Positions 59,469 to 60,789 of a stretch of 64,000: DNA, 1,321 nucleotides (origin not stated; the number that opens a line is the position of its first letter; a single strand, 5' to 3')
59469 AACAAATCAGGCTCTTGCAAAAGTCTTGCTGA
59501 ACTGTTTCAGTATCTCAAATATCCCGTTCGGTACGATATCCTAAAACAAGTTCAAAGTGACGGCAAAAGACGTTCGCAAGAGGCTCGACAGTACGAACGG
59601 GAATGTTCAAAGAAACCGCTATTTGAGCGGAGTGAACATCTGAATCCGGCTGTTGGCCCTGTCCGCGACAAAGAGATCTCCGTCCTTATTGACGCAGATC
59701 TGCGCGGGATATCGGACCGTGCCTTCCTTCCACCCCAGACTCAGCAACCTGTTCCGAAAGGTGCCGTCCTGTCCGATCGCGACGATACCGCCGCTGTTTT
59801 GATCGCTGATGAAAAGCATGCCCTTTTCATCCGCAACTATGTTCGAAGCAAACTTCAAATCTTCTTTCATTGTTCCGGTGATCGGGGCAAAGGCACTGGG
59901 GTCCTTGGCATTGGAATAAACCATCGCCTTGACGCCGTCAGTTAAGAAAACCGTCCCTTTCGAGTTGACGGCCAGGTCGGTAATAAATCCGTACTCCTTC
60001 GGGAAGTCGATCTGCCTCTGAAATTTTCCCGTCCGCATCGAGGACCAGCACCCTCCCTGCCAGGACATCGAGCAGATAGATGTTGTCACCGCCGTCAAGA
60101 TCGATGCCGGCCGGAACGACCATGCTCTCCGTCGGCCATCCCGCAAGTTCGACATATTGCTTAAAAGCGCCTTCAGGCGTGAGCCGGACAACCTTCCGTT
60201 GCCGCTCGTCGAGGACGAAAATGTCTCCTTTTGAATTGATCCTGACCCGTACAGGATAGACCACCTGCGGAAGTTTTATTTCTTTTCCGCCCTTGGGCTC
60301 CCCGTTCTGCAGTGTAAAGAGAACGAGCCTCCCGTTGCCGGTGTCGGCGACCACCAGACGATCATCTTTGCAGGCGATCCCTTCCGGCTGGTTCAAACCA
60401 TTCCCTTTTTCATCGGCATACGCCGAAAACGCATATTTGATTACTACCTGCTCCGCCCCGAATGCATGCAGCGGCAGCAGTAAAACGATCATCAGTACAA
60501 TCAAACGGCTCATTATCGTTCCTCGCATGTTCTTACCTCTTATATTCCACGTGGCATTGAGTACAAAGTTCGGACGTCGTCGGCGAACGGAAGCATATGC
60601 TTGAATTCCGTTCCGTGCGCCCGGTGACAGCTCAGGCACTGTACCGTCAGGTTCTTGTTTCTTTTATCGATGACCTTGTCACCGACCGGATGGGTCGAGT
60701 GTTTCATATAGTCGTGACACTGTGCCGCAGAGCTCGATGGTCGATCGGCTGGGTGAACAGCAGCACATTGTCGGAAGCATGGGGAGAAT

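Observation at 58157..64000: OmcS-type nanowire cytochrome locus with an NHL propeller and two giant multihaem cytochromes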

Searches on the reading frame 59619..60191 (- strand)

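Call 5: search_protein_families(library=pfam, proteins=[window:59619-60191:-], max_evalue=1)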
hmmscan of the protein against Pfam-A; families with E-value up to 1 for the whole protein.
window:59619-60191:- (190 aa): 3 families
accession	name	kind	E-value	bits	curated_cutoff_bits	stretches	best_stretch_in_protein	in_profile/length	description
PF01436.27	NHL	-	1.2e-09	38.2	20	1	160-186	2-28/28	NHL repeat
PF25021.1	TEN_NHL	-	0.029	13.8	27.1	0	159-184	329-354/357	Teneurin NHL domain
PF16267.10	DUF4920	-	0.1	13.1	25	1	30-81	10-61/87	Domain of unknown function (DUF4920)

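Call 6: search_protein_families(library=ncbifam, proteins=[window:59619-60191:-], max_evalue=1)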
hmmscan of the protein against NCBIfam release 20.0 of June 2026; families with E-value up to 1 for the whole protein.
window:59619-60191:- (190 aa): 3 families
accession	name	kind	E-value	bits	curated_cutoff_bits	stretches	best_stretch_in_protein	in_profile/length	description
NF035926.1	scyF_NHL_VPEP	equivalog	3.7e-08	32.9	350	1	72-186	156-273/376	scytonemin biosynthesis PEP-CTERM protein ScyF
TIGR02604.1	Piru_Ver_Nterm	subfamily_domain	0.13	11.6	122.2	0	158-180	12-34/367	PVC-type heme-binding CxxCH protein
TIGR01134.1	purF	equivalog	0.18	11.2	350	1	94-145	171-223/432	amidophosphoribosyltransferase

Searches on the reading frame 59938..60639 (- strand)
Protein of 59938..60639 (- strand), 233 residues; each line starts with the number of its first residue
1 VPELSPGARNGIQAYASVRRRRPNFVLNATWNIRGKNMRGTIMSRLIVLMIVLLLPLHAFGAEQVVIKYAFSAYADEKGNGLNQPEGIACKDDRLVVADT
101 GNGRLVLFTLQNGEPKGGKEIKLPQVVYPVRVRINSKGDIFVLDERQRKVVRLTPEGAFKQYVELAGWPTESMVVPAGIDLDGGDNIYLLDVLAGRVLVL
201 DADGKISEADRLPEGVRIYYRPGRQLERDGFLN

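Call 5: search_protein_families(library=pfam, proteins=[window:59938-60639:-], max_evalue=1)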
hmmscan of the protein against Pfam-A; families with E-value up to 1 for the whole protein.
window:59938-60639:- (233 aa): 4 families
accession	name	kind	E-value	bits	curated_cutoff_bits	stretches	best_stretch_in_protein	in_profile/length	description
PF01436.27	NHL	-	5.4e-10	39.2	20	1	82-106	1-26/28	NHL repeat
PF17170.10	DUF5128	-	0.0014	18.4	22.9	1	137-213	53-131/321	6-bladed beta-propeller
PF24684.1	Vgb_lyase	-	0.0047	16.2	50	1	120-209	131-216/290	Virginiamycin B lyase family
PF13449.12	Phytase-like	-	0.025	14.9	27.6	0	76-129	57-112/284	Esterase-like activity of phytase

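Call 6: search_protein_families(library=ncbifam, proteins=[window:59938-60639:-], max_evalue=1)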
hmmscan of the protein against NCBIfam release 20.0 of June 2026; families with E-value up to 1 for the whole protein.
window:59938-60639:- (233 aa): 5 families
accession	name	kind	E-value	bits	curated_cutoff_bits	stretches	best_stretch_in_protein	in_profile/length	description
NF035926.1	scyF_NHL_VPEP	equivalog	6.2e-08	32.2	350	1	93-206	163-279/376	scytonemin biosynthesis PEP-CTERM protein ScyF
NF053768.1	CIS12_fam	equivalog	0.013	14.2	860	1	81-204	86-198/715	CIS12 family contractile injection system protein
NF033206.1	ScyE_fam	subfamily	0.072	12.6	80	1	80-196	5-95/333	ScyD/ScyE family protein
NF000022.1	stregra_B_VgbA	exception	0.075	12.1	600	1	132-210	62-135/299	streptogramin B lyase Vgb(A)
NF000096.1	stregra_B_VgbB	exception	0.099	11.8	600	1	132-211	62-136/295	streptogramin B lyase Vgb(B)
